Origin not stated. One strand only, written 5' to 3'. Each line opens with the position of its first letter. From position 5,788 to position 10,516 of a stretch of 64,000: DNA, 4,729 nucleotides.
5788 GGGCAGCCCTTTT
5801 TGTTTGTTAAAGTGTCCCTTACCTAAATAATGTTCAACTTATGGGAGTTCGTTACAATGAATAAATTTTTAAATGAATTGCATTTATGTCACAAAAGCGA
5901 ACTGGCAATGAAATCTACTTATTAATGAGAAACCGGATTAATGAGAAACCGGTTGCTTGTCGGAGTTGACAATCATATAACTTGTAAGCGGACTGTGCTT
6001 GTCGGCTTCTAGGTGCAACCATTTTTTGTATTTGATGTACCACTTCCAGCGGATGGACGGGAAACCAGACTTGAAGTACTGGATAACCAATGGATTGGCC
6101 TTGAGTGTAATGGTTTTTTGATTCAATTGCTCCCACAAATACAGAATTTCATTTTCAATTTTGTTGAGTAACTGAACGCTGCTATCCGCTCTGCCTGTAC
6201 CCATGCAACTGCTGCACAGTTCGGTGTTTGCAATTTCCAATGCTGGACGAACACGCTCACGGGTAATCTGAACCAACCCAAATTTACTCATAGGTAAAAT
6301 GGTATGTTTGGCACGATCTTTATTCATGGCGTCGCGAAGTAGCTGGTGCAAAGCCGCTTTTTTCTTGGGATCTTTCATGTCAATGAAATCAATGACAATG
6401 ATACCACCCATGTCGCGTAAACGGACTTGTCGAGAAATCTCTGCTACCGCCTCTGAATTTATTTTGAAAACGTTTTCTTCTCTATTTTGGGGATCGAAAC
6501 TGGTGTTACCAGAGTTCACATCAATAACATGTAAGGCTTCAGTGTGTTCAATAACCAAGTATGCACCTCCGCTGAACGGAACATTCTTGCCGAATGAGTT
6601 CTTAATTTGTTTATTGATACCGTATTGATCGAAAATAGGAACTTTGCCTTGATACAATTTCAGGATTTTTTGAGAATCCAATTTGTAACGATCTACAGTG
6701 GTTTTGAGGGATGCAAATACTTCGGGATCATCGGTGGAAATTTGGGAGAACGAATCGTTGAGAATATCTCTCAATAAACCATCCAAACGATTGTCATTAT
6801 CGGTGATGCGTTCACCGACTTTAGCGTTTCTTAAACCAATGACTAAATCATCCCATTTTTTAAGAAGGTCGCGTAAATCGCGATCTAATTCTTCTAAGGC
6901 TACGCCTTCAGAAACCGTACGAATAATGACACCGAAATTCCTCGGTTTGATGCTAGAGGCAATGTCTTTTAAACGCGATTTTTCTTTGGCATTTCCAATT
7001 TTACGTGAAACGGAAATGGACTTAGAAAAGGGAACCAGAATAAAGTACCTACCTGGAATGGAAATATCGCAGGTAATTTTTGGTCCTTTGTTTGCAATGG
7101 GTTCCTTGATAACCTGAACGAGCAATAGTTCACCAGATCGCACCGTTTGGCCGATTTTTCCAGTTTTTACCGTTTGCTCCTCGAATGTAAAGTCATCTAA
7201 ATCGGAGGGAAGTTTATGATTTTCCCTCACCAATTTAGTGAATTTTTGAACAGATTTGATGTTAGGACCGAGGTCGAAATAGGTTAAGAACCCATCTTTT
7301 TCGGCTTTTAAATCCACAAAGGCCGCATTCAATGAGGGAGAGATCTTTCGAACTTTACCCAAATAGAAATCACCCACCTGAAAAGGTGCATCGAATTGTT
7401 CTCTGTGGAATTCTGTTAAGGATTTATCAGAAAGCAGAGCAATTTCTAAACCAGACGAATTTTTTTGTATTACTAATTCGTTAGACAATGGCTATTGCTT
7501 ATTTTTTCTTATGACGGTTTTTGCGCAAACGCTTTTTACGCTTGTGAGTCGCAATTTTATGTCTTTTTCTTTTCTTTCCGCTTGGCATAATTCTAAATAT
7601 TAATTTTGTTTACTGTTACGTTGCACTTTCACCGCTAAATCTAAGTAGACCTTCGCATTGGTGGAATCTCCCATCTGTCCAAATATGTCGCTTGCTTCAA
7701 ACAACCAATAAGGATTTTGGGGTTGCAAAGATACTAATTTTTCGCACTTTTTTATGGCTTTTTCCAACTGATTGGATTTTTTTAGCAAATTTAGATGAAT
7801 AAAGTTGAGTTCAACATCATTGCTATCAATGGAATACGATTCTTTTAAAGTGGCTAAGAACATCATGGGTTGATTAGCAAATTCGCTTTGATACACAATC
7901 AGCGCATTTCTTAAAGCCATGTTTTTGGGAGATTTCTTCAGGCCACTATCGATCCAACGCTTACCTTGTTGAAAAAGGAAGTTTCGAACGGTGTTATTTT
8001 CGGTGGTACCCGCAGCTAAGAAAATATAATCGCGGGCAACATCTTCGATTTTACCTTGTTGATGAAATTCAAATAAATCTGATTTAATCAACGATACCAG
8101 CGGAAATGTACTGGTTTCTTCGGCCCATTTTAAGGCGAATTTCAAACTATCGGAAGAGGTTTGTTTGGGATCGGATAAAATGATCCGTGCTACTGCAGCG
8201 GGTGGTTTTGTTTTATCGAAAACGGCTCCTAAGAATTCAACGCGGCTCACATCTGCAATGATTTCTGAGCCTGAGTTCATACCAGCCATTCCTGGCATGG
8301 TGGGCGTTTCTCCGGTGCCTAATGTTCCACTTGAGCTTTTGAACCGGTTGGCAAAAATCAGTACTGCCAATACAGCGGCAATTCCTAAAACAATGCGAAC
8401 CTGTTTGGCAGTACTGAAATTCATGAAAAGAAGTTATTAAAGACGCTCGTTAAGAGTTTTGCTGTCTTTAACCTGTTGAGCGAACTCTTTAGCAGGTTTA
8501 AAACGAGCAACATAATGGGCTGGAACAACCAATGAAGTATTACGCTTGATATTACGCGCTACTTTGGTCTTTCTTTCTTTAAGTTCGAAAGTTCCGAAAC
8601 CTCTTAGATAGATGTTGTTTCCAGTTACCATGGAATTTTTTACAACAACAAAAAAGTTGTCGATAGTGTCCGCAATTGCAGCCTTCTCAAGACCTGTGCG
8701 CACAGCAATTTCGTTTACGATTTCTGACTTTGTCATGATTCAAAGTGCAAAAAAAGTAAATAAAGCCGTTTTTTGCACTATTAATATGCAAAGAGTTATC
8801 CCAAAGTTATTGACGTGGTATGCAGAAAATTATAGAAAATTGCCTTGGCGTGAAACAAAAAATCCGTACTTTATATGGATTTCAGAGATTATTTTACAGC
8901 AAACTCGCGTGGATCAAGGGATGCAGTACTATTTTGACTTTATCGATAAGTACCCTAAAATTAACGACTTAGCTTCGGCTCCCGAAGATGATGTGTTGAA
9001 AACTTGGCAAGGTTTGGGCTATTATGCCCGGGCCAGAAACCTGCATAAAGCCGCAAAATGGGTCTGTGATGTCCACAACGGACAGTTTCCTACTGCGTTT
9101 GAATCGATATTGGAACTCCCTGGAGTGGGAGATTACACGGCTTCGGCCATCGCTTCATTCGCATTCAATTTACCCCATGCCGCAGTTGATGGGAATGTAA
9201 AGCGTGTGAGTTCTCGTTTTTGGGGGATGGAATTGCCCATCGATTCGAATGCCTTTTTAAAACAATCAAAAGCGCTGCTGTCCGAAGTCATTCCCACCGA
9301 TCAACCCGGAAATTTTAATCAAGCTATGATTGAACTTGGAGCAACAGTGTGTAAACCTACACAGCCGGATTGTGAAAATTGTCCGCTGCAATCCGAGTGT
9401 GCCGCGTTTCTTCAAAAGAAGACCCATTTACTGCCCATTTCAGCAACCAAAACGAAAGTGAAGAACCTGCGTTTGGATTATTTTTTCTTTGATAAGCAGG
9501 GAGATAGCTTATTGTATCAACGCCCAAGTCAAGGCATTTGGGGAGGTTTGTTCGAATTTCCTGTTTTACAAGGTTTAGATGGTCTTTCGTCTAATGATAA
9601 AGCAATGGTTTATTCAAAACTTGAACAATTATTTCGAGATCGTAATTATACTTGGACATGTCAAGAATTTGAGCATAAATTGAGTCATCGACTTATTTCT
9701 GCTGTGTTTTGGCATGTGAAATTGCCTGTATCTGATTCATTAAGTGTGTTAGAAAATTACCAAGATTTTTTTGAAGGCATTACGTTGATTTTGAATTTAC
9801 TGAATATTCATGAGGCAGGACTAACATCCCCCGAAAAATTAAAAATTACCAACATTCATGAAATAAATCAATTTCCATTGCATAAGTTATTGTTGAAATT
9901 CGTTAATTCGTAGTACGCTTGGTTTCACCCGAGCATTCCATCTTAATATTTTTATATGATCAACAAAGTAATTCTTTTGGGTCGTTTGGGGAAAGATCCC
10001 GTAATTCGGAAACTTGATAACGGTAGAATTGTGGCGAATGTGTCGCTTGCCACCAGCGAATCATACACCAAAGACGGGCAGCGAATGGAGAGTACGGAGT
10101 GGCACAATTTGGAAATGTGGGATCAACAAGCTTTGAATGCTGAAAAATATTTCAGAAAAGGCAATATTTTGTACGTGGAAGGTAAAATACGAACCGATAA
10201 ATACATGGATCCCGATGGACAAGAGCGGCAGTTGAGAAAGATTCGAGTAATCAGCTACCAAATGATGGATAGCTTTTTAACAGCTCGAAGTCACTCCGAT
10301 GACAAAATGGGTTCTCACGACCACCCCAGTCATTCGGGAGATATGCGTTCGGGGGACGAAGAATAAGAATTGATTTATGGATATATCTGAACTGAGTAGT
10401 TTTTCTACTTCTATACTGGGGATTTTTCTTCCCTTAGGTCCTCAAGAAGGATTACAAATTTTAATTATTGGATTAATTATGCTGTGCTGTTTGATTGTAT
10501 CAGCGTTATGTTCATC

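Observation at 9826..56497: Strongly over-represented 10-mer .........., scattered on both strands and in all reading frames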

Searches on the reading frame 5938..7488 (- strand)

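Call 25: search_protein_families(library=pfam, proteins=[window:5938-7488:-], max_evalue=1e-8)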
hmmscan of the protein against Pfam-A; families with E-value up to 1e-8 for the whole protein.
window:5938-7488:- (516 aa): 1 family
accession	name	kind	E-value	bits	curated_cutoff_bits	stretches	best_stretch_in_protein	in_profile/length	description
PF10150.14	RNase_E_G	-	5.3e-92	308.5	25.5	1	143-413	1-270/270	Ribonuclease E/G family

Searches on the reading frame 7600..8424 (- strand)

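Call 25: search_protein_families(library=pfam, proteins=[window:7600-8424:-], max_evalue=1e-8)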
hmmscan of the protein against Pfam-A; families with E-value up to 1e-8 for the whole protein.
window:7600-8424:- (274 aa): 0 families

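Call 45: search_protein_families(library=pfam, proteins=[window:7600-8424:-], max_evalue=0.01)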
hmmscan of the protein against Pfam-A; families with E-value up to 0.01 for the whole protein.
window:7600-8424:- (274 aa): 3 families
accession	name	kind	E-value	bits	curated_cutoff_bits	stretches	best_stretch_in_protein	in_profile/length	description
PF13181.12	TPR_8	-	8.2e-06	26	25.7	0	243-270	6-33/34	Tetratricopeptide repeat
PF07719.23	TPR_2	-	0.0091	16.5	27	0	213-237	10-34/34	Tetratricopeptide repeat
PF13414.12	TPR_11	-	0.0097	16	26.8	0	212-250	2-40/42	TPR repeat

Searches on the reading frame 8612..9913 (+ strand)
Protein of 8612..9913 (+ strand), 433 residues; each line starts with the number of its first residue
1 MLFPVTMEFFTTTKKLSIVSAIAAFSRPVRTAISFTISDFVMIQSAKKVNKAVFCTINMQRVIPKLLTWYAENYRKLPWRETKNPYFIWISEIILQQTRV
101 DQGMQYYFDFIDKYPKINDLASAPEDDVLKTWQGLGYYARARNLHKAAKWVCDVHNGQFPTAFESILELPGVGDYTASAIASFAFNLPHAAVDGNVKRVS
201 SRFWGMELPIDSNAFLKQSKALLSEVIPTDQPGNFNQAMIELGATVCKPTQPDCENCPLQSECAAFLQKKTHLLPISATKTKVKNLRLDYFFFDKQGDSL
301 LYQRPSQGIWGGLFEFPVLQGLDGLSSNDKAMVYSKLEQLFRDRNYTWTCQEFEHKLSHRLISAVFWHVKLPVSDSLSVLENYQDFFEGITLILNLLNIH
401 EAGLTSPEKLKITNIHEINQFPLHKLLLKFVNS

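Call 9: search_protein_families(library=ncbifam, proteins=[window:8612-9913:+], max_evalue=0.00001)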
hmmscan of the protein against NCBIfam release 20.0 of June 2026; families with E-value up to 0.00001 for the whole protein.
window:8612-9913:+ (433 aa): 6 families
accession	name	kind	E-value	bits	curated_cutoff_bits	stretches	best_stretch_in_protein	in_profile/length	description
TIGR01084.1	mutY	equivalog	1.6e-93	313.3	286.5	1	65-326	5-270/277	A/G-specific adenine glycosylase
NF008132.0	PRK10880.1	equivalog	8.5e-76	255.3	427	1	60-407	5-337/351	A/G-specific adenine glycosylase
NF010488.0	PRK13910.1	equivalog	1.7e-39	135.9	471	1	95-274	3-178/290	adenine-specific DNA glycosylase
TIGR01083.1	nth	equivalog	5.9e-24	84.8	211.7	1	59-254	4-192/192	endonuclease III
NF053634.1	MonDNAglycDR2438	equivalog_domain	1.6e-11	44.2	400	1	161-270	105-211/219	monofunctional DNA glycosylase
NF007978.0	PRK10702.1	equivalog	1.3e-09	38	405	1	135-263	79-203/211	endonuclease III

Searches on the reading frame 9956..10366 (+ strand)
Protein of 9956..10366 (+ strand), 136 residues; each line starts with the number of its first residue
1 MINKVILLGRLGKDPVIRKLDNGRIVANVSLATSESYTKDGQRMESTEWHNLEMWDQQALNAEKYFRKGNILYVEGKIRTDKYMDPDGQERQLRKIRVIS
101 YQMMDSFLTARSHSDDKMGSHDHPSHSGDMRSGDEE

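Call 25: search_protein_families(library=pfam, proteins=[window:9956-10366:+], max_evalue=1e-8)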
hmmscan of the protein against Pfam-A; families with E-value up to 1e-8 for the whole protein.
window:9956-10366:+ (136 aa): 1 family
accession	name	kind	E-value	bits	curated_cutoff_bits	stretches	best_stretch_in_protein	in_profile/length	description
PF00436.31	SSB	-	5.1e-29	100.8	26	1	2-104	1-104/104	Single-strand binding protein family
